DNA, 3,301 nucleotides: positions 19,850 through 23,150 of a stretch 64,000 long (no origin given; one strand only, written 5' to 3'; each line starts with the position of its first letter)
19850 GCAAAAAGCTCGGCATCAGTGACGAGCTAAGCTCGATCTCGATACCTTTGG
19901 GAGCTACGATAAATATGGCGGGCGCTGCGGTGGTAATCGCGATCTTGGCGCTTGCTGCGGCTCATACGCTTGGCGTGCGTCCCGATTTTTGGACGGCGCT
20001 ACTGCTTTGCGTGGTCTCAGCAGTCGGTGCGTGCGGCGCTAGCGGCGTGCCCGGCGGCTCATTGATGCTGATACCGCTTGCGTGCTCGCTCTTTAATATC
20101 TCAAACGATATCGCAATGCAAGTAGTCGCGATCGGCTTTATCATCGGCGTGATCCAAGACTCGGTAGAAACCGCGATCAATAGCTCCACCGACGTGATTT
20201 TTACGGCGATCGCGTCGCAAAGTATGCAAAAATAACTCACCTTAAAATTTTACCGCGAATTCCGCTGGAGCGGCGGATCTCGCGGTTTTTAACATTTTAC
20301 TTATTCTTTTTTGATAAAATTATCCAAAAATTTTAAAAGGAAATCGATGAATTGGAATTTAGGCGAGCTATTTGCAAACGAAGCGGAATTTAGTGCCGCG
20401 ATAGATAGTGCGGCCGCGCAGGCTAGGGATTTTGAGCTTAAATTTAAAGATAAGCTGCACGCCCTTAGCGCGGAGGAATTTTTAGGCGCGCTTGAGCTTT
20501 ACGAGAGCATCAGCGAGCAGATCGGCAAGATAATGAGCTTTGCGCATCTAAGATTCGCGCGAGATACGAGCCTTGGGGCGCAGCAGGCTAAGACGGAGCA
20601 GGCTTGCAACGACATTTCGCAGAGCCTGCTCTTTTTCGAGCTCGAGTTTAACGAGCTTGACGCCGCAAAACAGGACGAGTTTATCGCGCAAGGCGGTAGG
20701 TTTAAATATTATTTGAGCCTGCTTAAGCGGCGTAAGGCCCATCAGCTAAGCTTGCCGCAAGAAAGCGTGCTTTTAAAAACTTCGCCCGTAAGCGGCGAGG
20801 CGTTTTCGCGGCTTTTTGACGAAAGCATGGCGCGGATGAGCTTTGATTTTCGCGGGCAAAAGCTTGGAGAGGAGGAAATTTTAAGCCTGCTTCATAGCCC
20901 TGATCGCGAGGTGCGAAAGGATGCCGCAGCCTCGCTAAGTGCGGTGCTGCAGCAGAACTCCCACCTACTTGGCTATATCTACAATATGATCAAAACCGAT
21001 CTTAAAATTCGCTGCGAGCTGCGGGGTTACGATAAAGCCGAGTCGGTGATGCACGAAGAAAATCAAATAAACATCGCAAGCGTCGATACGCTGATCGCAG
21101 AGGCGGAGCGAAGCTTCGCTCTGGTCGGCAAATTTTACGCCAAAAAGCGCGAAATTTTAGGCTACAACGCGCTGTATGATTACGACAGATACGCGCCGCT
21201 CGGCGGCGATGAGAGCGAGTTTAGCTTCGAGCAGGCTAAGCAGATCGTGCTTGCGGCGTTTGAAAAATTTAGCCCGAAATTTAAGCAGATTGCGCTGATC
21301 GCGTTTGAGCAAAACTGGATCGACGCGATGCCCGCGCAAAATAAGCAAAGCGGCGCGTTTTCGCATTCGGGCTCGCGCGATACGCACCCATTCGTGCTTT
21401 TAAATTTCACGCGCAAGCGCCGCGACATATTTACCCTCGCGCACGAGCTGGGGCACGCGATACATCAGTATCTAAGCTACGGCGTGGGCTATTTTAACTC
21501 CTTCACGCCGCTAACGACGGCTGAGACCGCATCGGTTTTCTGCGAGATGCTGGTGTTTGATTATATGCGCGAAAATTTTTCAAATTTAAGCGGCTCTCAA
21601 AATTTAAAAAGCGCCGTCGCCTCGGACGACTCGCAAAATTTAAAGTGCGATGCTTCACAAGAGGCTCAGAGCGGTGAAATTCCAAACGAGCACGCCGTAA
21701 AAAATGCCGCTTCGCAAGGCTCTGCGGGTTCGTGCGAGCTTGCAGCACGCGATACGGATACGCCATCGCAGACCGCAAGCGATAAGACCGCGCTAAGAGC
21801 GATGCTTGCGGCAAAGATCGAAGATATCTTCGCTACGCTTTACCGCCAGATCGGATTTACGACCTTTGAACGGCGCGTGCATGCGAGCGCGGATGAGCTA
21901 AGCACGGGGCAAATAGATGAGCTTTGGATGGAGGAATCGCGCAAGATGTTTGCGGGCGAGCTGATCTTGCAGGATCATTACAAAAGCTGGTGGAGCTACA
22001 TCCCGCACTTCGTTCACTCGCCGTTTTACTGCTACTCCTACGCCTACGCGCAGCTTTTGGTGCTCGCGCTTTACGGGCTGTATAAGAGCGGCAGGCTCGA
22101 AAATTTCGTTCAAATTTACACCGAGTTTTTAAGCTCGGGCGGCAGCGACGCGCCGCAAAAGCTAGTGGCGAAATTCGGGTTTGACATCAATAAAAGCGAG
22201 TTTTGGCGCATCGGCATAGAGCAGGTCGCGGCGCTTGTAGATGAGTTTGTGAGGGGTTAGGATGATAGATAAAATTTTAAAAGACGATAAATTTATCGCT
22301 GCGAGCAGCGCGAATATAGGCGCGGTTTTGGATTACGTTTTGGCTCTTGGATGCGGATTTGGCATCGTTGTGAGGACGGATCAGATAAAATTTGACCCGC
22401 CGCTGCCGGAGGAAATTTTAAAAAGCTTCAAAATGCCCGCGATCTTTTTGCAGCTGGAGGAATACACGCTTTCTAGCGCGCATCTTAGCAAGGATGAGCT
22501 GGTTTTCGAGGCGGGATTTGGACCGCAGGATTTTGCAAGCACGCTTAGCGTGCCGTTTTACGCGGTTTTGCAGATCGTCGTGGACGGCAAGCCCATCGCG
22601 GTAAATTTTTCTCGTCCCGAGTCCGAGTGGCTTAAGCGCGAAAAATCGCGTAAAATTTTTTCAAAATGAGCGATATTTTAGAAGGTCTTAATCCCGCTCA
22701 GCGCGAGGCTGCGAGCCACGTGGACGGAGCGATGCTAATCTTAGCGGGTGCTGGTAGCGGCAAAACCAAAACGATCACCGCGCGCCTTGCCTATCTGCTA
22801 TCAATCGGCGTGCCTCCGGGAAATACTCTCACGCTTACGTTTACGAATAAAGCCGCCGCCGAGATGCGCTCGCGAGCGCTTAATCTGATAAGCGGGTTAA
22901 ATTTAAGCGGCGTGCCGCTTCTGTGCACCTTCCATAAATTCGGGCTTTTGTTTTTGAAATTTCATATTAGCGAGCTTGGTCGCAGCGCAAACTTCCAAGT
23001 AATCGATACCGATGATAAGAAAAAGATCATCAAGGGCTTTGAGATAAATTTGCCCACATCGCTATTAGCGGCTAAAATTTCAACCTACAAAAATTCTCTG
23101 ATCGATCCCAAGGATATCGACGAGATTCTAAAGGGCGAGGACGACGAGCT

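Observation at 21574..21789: Intergenic-type AAATTT-box repeat inserted in frame inside the M3 peptidase PepF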

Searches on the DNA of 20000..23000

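Call 68: search_rna_families(source=window, start=20000, end=23000, threshold=evalue, max_evalue=1)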
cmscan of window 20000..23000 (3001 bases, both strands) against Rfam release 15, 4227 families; matches with E-value up to 1: 2.
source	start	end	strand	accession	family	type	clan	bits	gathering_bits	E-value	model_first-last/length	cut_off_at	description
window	22511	22600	-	RF02684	Twister-P5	Gene; ribozyme;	CL00120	25.6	37.6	0.017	1-58/58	no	Type-P5 twister ribozyme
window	20090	20149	-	RF01516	v-snoRNA-1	Gene; snRNA; snoRNA; CD-box;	-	20.4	75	0.59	1-65/65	no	Human herpesvirus 1 small nucleolar RNA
